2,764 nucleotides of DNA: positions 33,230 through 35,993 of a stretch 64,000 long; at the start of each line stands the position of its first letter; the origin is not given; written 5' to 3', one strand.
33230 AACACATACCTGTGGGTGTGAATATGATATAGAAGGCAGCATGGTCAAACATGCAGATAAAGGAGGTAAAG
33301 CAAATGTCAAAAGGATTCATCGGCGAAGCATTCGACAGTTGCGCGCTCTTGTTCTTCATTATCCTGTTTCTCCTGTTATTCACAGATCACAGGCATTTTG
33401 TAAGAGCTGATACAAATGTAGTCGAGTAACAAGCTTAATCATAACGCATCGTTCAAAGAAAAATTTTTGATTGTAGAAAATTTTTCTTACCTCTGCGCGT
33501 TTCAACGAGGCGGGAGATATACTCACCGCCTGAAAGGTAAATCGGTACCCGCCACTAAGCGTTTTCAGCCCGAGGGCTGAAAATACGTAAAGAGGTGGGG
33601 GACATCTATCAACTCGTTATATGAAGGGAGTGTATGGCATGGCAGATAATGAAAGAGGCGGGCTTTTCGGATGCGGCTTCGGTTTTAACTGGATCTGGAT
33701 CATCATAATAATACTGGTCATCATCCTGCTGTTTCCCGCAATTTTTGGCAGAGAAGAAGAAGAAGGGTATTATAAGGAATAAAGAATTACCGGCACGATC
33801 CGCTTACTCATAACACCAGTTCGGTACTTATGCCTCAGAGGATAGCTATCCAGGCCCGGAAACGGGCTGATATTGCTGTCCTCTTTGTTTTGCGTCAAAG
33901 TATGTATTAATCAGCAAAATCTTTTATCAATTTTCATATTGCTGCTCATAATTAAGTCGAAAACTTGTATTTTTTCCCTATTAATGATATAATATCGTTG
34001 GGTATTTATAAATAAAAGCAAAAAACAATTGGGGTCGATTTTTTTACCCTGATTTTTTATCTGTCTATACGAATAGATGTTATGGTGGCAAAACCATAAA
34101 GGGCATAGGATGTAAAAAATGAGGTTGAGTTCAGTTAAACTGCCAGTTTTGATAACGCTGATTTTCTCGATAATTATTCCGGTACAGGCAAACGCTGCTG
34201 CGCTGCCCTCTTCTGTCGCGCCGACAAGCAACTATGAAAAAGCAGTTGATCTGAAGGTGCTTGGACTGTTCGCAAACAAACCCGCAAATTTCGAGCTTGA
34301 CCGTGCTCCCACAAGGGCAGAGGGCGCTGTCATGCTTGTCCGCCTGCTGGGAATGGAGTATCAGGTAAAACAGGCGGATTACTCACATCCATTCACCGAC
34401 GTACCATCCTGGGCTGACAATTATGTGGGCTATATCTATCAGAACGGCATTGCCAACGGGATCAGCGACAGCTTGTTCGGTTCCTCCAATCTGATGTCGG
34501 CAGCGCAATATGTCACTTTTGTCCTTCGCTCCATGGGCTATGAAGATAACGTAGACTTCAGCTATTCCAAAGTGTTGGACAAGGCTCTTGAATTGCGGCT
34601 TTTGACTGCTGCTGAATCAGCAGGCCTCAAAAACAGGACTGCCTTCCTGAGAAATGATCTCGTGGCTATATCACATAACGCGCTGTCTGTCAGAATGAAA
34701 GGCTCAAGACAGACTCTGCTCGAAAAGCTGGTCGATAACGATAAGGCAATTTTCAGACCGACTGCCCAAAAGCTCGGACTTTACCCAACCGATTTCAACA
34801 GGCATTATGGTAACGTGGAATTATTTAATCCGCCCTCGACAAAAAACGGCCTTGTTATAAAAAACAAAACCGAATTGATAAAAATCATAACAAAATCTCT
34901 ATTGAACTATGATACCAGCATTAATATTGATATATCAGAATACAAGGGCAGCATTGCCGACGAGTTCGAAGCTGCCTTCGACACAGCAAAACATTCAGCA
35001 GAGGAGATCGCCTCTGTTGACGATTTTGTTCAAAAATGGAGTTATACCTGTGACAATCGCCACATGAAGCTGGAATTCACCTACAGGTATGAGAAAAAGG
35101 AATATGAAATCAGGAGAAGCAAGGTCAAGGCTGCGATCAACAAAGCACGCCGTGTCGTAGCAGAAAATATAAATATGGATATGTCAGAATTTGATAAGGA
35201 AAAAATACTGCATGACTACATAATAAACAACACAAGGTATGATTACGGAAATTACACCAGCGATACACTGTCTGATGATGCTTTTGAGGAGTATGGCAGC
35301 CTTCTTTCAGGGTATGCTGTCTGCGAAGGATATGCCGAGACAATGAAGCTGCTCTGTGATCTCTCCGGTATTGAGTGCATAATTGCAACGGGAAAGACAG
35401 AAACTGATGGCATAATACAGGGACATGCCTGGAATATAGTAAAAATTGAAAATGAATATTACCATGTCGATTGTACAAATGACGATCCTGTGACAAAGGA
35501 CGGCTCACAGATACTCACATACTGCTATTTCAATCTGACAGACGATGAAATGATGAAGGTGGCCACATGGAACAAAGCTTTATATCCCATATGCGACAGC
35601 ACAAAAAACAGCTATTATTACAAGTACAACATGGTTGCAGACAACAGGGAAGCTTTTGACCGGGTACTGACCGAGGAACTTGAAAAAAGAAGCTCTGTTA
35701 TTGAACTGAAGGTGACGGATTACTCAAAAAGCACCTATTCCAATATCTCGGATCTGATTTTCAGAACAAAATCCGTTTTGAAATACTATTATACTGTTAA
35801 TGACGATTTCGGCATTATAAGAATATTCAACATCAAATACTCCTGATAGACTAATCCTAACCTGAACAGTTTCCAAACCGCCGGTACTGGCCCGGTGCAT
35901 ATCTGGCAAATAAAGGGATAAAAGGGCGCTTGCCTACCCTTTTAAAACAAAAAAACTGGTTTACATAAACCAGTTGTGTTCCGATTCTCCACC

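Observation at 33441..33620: Modular, hairpin-bearing intergenic repeat family with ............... inverted termini (MITE-like element or structured RNA); reference copy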

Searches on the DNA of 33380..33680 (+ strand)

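Call 15: search_rna_families(source=window, start=33380, end=33680, threshold=evalue, max_evalue=10, show_alignments=2)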
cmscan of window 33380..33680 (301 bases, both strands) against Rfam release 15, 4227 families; matches with E-value up to 10: 3.
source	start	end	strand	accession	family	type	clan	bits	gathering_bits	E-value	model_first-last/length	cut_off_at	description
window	33444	33498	-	RF01422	snoR116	Gene; snRNA; snoRNA; CD-box;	-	15.2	47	3.2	1-86/86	no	small nucleolar RNA snoR116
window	33456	33488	+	RF00955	mir-1829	Gene; miRNA;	-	13.8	60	9.9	1-58/58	no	mir-1829 microRNA precursor family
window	33499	33518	-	RF01330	CRISPR-DR16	Gene; CRISPR;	-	12.4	35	7.9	1-37/37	no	CRISPR RNA direct repeat element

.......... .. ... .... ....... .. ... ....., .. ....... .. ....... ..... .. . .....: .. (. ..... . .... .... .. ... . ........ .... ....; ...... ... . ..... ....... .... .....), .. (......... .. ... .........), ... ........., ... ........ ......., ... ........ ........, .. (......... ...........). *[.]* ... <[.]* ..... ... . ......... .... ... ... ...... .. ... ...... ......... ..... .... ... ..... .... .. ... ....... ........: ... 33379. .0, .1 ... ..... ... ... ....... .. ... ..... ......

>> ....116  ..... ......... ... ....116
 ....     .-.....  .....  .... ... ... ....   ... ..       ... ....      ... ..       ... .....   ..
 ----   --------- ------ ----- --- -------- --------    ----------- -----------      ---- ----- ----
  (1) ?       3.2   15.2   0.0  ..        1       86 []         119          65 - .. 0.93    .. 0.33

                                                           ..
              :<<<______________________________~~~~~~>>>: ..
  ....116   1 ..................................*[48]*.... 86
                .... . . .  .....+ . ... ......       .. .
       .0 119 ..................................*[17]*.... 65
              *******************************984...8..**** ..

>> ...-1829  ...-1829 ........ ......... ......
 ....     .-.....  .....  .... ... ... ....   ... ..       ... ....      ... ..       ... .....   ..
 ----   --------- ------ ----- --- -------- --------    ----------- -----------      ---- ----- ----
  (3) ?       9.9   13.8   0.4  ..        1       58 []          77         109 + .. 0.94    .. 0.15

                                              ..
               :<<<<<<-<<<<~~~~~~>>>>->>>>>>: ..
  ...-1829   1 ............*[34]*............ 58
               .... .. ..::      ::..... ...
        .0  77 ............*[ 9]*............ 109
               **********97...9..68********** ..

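Call 54: search_dna_similar(query=window:33441-33620:+, collection=plasmids, mode=distant, max_evalue=0.001)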
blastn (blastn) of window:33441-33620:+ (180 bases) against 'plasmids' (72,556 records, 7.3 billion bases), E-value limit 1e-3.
No match.

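Call 55: search_dna_similar(query=window:33441-33620:+, collection=phages, mode=distant, max_evalue=0.001)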
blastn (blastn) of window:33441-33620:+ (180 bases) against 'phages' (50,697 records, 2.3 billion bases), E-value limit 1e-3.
No match.

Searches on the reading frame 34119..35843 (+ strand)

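Call 38: search_protein_families(library=pfam, proteins=[window:34119-35843:+], max_evalue=0.001)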
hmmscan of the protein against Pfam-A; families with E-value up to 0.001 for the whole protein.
window:34119-35843:+ (575 aa): 3 families
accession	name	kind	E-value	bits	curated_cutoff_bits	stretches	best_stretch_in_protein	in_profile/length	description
PF01841.26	Transglut_core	-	4.2e-09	37.1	23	1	348-452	4-108/108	Transglutaminase-like superfamily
PF00395.25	SLH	-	0.00065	20.1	20.8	0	91-121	1-33/44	S-layer homology domain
PF04473.18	DUF553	-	0.00072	19.5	20.5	0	332-452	11-113/140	Transglutaminase-like domain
